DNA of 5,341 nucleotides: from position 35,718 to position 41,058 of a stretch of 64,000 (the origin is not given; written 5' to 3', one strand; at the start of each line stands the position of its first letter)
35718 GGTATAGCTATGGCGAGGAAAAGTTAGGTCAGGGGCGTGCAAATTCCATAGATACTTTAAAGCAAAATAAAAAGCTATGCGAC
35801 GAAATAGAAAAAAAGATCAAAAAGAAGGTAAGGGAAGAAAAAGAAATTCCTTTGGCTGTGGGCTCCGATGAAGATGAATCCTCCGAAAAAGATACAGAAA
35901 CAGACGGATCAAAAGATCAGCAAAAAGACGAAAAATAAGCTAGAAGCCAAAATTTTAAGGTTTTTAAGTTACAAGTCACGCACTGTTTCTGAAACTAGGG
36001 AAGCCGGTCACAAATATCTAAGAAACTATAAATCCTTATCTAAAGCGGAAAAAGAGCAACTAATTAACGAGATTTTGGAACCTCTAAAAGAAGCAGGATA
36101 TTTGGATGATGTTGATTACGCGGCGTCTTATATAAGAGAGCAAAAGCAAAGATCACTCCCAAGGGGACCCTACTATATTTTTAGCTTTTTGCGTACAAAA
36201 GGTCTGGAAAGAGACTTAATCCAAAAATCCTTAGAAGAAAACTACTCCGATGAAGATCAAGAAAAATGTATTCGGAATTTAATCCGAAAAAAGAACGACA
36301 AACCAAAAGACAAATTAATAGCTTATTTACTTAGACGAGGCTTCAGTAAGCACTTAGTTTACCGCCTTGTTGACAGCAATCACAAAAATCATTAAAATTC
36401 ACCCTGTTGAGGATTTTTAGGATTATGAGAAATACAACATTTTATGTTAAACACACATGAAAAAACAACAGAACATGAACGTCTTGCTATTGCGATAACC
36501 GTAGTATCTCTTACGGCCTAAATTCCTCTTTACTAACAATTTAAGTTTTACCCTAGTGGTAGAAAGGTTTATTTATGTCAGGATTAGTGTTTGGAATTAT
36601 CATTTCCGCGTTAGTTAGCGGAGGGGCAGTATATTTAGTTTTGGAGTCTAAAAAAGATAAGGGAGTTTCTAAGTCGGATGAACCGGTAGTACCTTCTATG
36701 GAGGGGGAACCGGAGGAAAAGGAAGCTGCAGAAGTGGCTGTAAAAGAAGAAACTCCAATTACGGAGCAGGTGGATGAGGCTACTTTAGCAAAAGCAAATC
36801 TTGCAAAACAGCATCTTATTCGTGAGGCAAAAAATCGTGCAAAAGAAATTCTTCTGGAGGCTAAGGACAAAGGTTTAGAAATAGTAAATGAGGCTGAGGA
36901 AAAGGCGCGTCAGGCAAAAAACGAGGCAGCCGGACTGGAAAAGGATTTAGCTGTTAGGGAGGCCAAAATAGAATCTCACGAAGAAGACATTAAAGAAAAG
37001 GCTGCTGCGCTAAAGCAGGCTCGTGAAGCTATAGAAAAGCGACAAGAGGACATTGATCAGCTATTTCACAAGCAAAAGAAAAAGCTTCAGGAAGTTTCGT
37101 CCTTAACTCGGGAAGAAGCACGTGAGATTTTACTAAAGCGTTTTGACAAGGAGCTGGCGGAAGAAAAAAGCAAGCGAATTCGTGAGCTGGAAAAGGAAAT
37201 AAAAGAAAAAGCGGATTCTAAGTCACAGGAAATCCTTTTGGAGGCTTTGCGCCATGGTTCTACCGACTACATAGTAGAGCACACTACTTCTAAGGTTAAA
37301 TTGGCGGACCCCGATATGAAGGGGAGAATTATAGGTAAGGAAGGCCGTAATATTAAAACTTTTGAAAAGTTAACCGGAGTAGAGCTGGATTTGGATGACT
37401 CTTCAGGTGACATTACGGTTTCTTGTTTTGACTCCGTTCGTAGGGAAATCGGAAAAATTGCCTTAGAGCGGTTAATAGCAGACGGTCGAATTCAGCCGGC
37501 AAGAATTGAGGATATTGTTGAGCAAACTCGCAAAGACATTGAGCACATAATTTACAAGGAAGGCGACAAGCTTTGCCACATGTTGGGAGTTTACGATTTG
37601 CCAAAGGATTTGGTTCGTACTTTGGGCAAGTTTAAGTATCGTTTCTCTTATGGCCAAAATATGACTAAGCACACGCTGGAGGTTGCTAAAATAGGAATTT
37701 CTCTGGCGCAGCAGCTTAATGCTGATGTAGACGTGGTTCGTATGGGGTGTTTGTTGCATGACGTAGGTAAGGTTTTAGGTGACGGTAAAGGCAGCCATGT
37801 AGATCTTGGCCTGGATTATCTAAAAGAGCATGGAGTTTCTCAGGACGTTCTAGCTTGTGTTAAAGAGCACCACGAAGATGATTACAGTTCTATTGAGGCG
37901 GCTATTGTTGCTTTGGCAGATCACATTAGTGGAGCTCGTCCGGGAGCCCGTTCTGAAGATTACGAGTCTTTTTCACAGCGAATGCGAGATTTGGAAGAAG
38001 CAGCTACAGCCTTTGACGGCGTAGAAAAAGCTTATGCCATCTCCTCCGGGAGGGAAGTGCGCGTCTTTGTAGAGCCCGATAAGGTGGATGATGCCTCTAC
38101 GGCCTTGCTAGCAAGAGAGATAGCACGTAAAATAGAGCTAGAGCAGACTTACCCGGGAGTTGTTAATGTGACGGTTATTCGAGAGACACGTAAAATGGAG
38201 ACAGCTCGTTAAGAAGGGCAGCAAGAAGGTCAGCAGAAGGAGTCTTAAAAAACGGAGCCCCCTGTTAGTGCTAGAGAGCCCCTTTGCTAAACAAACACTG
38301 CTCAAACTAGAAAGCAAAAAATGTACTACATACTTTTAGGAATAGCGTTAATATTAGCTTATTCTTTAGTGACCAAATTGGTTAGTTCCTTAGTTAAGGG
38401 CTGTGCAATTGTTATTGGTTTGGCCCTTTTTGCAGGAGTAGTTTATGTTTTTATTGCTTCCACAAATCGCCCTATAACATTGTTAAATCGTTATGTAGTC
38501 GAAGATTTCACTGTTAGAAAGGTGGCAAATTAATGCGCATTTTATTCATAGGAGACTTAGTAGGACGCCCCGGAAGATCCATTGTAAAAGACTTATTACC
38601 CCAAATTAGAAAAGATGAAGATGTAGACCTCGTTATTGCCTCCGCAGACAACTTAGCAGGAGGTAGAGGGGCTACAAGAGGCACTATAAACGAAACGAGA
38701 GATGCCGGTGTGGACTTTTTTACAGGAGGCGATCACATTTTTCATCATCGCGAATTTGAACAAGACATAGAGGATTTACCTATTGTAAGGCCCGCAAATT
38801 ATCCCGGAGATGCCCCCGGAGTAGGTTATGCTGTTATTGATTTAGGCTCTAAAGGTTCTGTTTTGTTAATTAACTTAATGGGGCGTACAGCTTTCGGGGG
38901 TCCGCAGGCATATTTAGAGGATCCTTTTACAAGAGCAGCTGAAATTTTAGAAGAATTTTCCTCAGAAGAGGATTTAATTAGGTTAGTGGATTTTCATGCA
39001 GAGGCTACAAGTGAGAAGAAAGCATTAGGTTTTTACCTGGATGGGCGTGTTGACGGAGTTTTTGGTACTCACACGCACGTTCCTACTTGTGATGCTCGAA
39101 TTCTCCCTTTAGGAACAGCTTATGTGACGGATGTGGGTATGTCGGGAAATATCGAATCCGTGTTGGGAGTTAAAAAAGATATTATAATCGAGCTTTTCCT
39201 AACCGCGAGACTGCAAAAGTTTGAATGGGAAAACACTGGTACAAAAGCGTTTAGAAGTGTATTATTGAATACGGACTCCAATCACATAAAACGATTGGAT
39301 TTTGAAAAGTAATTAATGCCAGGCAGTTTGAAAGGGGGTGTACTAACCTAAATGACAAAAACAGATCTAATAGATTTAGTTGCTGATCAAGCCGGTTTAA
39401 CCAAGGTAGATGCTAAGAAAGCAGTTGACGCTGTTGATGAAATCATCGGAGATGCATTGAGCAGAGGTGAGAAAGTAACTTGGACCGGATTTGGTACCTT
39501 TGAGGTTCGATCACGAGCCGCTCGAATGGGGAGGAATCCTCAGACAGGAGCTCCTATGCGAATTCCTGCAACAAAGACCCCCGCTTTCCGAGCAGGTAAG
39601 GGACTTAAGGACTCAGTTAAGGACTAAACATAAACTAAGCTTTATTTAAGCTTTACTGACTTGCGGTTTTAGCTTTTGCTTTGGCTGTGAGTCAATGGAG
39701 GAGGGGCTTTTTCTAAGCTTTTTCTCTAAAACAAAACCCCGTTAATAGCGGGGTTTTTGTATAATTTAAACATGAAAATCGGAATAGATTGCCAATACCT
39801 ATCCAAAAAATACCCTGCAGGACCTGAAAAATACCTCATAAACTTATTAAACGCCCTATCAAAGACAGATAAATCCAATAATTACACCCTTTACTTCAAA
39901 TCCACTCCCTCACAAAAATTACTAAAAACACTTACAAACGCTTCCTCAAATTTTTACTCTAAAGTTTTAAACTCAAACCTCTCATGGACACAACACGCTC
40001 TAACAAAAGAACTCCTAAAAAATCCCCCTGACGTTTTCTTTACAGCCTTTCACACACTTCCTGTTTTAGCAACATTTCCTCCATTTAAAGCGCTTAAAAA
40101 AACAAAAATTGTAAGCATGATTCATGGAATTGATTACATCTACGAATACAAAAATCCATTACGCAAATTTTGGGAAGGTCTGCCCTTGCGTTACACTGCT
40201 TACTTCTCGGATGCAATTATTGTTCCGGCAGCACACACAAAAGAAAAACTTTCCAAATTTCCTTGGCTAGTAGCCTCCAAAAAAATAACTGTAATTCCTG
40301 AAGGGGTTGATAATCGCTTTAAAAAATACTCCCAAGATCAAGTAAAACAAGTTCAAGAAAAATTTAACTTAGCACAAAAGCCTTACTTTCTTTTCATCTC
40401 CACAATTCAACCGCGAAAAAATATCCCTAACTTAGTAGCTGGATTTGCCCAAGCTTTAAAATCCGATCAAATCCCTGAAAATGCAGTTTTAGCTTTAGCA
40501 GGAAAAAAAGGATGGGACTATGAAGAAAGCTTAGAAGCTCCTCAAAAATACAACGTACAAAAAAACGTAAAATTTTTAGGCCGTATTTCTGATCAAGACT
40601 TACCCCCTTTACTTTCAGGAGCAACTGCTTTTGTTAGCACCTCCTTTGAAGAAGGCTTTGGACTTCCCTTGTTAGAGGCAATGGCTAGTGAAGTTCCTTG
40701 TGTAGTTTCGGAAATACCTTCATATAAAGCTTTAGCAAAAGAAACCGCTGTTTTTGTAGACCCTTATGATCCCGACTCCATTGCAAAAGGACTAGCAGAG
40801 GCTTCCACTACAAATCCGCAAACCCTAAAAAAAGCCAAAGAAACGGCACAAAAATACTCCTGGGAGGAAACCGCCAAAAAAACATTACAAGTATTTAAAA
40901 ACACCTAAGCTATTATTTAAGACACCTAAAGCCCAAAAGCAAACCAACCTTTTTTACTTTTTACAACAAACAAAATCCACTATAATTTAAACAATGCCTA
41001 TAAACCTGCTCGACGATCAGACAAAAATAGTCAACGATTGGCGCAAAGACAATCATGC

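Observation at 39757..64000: Envelope glycosylation island of about 24 kb combining lipid-linked sugar synthesis, flipping and multiple GT-C transferases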

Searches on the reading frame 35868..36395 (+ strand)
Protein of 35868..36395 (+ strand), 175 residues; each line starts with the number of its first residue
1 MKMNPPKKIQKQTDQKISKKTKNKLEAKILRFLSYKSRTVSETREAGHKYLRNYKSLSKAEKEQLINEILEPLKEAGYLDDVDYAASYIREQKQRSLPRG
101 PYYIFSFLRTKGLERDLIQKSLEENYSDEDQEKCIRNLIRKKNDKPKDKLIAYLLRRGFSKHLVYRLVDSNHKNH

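Call 27: search_protein_families(library=pfam, proteins=[window:35868-36395:+], max_evalue=0.001)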
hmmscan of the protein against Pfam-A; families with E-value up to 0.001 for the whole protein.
window:35868-36395:+ (175 aa): 1 family
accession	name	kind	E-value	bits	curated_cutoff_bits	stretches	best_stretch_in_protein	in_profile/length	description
PF02631.22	RecX_HTH2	-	6.4e-05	23.5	26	1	80-122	1-42/42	RecX, second three-helix domain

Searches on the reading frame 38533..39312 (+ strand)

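Call 27: search_protein_families(library=pfam, proteins=[window:38533-39312:+], max_evalue=0.001)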
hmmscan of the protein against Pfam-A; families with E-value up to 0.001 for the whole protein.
window:38533-39312:+ (259 aa): 2 families
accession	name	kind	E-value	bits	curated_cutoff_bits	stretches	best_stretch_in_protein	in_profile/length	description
PF13277.11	YmdB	-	5.1e-83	278.7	27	1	4-254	1-247/253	YmdB-like protein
PF00149.33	Metallophos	-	1.5e-08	35.8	21.5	1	1-184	1-191/191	Calcineurin-like phosphoesterase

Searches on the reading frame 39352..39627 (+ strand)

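Call 27: search_protein_families(library=pfam, proteins=[window:39352-39627:+], max_evalue=0.001)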
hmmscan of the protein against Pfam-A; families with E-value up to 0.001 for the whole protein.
window:39352-39627:+ (91 aa): 2 families
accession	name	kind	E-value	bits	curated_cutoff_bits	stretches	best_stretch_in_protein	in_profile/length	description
PF00216.26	Bac_DNA_binding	-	4.2e-33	113.9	22.4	1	1-90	1-90/90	Bacterial DNA-binding protein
PF18291.6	HU-HIG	-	3.1e-05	24.5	26.2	1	2-89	33-118/125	HU domain fused to wHTH, Ig, or Glycine-rich motif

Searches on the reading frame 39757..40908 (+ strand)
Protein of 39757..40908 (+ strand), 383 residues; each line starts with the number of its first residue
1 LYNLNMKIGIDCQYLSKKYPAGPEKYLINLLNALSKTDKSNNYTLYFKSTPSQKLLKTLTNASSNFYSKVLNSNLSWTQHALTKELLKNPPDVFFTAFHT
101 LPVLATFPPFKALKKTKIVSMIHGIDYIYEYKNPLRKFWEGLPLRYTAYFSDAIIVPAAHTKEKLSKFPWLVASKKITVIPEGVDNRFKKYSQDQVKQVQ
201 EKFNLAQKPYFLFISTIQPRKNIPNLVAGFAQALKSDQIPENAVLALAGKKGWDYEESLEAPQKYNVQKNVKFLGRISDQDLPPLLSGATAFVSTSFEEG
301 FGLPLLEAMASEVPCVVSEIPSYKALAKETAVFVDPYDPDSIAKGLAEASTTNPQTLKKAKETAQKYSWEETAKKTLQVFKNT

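Call 4: search_protein_families(library=pfam, proteins=[window:39757-40908:+], max_evalue=0.01)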
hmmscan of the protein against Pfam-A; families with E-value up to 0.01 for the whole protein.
window:39757-40908:+ (383 aa): 4 families
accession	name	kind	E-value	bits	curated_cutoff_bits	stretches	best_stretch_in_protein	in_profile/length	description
PF00534.26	Glycos_transf_1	-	2.5e-29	102.5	26.4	1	202-366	8-171/172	Glycosyl transferases group 1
PF13692.12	Glyco_trans_1_4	-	8e-23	81.7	27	1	209-348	2-138/142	Glycosyl transferases group 1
PF13439.12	Glyco_transf_4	-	3e-12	47.3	28.5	1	22-185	3-167/170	Glycosyltransferase Family 4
PF20706.3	GT4-conflict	-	3.3e-05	23.5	26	1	278-319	271-312/385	Family 4 Glycosyltransferase in conflict systems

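Call 9: search_protein_families(library=ncbifam, proteins=[window:39757-40908:+], max_evalue=0.001)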
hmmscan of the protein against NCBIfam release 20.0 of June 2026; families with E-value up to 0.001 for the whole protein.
window:39757-40908:+ (383 aa): 27 families (the best 25 are shown)
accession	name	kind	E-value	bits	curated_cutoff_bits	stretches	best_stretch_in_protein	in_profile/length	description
TIGR04047.1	MSMEG_0565_glyc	hypoth_equivalog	6e-36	124.3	259.85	1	176-381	160-372/373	MSMEG_0565 family glycosyltransferase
NF038295.1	EPS_HpsP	equivalog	1.3e-19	70.5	550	1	176-382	177-386/388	hormogonium polysaccharide biosynthesis glycosyltransferase HpsP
NF053513.1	Gtran_IagA_BgsA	equivalog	2.9e-18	65.9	460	1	151-382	106-330/333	LTA glycolipid anchor biosynthesis glycosyltransferase, IagA/BgsA family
TIGR02149.1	glgA_Coryne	subfamily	9e-18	64.6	302.4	1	152-382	146-389/391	glycogen synthase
TIGR03999.1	thiol_BshA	equivalog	1.4e-17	63.7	273.7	1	115-344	113-330/375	N-acetyl-alpha-D-glucosaminyl L-malate synthase BshA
TIGR03088.1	stp2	hypoth_equivalog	8.3e-17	61.3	409.05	1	172-381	157-371/374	TIGR03088 family PEP-CTERM/XrtA system glycosyltransferase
NF041876.1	EPS_EpsE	equivalog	6.3e-15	55.3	400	1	175-362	186-370/389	exopolysaccharide biosynthesis GT4 family glycosyltransferase EpsE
TIGR04157.1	glyco_rSAM_CFB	subfamily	2.6e-14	53.1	400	1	151-324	170-336/406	TIGR04157 family glycosyltransferase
TIGR03449.1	mycothiol_MshA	equivalog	3.4e-14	52.6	462.5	1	172-382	185-402/406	D-inositol-3-phosphate glycosyltransferase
NF041010.1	glycosy_Agl16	equivalog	1.1e-12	47.6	575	1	158-382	141-350/352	glycosylation protein Agl16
NF046085.1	XrtY_assoc_Gly1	equivalog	1e-11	44.4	400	1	161-371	169-367/387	XrtY-associated glycosyltransferase XYAG1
NF038229.1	Glyco4_Geo_Pelo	equivalog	2.2e-11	43.4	400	1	151-353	110-305/338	GPMC system family 4 glycosyltransferase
TIGR02472.1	sucr_P_syn_N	equivalog_domain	3.2e-11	42.7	576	1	172-379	206-437/439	sucrose-phosphate synthase, putative, glycosyltransferase domain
NF053787.1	GlcN_PG_synth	equivalog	4.1e-11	42.3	480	1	152-381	145-357/361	N-acetylglucosaminyl phosphatidylglycerol synthase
NF049988.1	MGlcDAGSynMgs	equivalog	5.3e-10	39.2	400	1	146-381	151-385/398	alpha-monoglucosyldiacylglycerol synthase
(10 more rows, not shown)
